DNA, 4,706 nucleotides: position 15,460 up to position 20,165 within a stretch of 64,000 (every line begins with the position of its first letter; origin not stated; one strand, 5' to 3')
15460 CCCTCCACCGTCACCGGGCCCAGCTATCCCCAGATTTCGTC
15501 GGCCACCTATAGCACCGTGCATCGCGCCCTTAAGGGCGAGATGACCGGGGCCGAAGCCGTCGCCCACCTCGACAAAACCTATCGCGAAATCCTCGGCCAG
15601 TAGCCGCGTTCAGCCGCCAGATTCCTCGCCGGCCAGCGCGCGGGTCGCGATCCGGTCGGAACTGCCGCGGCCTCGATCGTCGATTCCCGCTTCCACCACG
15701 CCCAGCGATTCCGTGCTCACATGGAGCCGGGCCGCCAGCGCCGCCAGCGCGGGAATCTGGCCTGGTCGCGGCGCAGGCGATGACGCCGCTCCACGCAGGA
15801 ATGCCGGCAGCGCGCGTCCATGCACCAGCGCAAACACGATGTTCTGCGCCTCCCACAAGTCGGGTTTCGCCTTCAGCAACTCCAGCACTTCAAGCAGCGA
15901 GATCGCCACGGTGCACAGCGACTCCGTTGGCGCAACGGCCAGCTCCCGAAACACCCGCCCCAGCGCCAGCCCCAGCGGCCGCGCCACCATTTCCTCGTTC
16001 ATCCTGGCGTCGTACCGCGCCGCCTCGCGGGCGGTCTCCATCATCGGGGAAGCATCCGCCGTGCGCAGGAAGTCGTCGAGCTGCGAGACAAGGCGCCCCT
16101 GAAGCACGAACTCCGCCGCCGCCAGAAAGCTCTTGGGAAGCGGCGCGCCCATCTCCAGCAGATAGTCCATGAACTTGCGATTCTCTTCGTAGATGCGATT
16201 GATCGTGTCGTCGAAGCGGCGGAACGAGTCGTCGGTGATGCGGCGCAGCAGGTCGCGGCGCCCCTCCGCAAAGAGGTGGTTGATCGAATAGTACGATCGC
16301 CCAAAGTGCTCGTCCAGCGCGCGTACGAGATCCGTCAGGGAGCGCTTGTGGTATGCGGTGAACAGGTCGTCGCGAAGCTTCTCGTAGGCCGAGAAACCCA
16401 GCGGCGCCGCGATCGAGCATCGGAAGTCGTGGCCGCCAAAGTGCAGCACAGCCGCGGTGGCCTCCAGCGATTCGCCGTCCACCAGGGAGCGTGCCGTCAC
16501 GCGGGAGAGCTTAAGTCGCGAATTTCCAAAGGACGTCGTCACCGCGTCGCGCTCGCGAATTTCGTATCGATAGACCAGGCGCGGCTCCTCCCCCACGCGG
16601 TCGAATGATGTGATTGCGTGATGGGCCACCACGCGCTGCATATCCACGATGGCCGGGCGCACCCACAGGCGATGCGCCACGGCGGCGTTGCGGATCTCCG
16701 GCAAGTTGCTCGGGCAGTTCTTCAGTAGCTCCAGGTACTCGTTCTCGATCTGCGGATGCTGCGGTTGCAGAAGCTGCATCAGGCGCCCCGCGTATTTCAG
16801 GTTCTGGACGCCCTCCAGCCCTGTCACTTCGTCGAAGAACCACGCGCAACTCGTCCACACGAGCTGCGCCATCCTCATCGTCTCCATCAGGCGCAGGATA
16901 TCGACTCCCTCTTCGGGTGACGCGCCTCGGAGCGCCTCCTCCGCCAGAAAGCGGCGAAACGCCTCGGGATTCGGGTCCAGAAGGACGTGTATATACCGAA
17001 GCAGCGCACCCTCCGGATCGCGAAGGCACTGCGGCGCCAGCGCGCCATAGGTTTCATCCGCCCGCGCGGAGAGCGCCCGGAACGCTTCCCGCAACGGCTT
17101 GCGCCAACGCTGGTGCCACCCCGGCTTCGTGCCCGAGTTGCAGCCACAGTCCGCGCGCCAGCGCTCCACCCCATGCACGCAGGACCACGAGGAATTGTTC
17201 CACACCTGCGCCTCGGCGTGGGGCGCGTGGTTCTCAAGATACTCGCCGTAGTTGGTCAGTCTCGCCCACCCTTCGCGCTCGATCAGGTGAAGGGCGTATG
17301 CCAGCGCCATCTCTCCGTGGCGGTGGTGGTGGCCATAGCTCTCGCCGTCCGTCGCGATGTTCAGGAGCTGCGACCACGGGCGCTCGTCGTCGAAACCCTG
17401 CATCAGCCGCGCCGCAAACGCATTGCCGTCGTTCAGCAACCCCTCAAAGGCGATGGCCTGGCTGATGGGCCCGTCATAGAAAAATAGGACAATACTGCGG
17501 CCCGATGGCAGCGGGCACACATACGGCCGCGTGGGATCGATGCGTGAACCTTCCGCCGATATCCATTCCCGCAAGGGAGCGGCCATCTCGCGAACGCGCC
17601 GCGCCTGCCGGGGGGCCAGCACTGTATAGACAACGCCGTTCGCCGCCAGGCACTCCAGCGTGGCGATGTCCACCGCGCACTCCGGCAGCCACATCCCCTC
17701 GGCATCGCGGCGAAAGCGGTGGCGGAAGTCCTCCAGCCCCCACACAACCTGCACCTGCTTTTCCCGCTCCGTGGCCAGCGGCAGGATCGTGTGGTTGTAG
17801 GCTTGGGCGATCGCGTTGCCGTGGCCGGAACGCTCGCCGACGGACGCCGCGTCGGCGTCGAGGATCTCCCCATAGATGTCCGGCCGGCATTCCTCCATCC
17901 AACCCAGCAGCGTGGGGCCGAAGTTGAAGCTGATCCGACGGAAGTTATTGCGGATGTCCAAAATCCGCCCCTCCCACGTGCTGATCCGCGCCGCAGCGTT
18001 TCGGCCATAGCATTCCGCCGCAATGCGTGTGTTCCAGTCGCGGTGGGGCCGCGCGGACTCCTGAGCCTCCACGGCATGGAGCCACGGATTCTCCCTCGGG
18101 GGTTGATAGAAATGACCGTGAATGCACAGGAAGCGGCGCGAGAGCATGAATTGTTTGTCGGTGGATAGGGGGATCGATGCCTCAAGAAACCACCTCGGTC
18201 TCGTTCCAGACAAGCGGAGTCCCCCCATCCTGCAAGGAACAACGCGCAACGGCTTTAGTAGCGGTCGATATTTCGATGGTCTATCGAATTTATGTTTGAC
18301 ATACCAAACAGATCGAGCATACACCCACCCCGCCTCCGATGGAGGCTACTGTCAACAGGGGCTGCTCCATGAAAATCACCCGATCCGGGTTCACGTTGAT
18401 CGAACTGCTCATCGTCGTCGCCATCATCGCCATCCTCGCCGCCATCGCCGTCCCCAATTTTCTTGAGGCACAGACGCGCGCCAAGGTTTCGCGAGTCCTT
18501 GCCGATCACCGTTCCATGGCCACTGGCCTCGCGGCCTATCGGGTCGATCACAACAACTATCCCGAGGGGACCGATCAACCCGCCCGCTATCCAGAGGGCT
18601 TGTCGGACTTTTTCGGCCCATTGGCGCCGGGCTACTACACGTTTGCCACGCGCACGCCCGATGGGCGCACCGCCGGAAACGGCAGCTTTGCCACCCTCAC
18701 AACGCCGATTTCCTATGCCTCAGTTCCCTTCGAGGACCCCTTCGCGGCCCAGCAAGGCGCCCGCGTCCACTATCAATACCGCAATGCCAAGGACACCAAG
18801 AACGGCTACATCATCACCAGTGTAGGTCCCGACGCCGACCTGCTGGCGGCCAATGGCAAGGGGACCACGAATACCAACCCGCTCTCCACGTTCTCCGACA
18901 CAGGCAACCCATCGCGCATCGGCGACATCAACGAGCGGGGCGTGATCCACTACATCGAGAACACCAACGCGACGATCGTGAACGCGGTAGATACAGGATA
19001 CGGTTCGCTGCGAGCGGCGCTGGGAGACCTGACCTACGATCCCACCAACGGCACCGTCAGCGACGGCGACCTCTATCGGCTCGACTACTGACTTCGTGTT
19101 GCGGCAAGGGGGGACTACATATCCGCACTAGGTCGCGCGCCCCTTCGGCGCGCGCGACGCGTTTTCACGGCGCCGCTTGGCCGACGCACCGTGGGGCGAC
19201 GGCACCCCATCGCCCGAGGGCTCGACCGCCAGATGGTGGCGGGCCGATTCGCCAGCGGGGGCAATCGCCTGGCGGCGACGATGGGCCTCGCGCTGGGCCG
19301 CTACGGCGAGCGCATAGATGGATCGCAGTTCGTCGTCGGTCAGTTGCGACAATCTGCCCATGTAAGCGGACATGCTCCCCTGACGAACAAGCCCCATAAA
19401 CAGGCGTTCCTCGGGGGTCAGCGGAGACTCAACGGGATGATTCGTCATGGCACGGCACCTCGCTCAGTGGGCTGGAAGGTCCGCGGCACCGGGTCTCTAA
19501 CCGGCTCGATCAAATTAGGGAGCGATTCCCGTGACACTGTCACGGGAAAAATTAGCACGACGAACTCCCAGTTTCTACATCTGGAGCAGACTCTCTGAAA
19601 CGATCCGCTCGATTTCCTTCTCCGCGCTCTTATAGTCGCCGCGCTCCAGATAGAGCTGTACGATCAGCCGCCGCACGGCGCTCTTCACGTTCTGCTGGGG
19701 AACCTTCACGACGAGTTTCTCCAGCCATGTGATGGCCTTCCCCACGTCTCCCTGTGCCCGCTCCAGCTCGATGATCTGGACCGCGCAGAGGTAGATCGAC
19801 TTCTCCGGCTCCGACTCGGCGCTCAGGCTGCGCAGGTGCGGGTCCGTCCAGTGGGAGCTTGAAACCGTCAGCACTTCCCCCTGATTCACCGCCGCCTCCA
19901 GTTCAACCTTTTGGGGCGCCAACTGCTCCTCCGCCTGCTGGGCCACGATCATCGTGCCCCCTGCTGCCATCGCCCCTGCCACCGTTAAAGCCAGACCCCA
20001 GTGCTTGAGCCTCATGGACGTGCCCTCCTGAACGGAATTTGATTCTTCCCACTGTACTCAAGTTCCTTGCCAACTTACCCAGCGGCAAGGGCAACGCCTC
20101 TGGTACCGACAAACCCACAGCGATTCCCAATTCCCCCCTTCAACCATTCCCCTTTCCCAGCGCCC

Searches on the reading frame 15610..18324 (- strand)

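Call 5: search_protein_families(library=pfam, proteins=[window:15610-18324:-], max_evalue=0.001)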
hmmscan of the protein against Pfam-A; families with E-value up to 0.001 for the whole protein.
window:15610-18324:- (904 aa): 2 families
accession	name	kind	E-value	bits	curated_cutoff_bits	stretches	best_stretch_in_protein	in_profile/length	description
PF12055.13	DUF3536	-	1.4e-78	264.5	25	1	403-685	1-284/284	Domain of unknown function (DUF3536)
PF03065.20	Glyco_hydro_57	-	1.4e-17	64.4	21.2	1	165-370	99-286/291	Glycosyl hydrolase family 57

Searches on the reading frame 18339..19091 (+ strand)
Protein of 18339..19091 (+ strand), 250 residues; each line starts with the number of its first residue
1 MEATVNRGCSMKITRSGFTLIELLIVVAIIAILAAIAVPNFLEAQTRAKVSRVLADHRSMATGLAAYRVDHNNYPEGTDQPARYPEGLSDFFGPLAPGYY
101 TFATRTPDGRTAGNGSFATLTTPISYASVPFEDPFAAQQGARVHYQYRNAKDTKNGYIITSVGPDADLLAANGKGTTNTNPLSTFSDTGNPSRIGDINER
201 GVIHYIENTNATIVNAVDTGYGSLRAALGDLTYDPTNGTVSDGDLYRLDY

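Call 7: search_protein_families(library=pfam, proteins=[window:18339-19091:+], max_evalue=0.001)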
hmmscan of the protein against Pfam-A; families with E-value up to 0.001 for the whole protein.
window:18339-19091:+ (250 aa): 1 family
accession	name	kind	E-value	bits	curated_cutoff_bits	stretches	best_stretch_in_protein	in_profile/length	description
PF07963.17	N_methyl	-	1.9e-07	30.8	21.2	1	15-37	4-26/27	Prokaryotic N-terminal methylation motif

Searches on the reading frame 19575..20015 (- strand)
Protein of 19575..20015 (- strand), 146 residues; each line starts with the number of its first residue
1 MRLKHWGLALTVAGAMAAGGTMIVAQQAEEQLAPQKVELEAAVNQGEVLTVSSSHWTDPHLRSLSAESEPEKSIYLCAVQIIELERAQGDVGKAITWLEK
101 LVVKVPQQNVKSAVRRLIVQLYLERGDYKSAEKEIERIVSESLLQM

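Call 66: search_protein_families(library=pfam, proteins=[window:19575-20015:-], max_evalue=0.01)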
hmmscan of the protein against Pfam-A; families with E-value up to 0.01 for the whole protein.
window:19575-20015:- (146 aa): 3 families
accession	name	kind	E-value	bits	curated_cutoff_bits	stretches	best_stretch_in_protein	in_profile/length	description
PF13428.12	TPR_14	-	3.8e-06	27.5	23.5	0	80-107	6-33/44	Tetratricopeptide repeat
PF14559.12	TPR_19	-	0.00042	21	25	1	87-139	3-52/68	Tetratricopeptide repeat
PF17874.7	TPR_MalT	-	0.00093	19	45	1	79-141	207-269/336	MalT-like TPR region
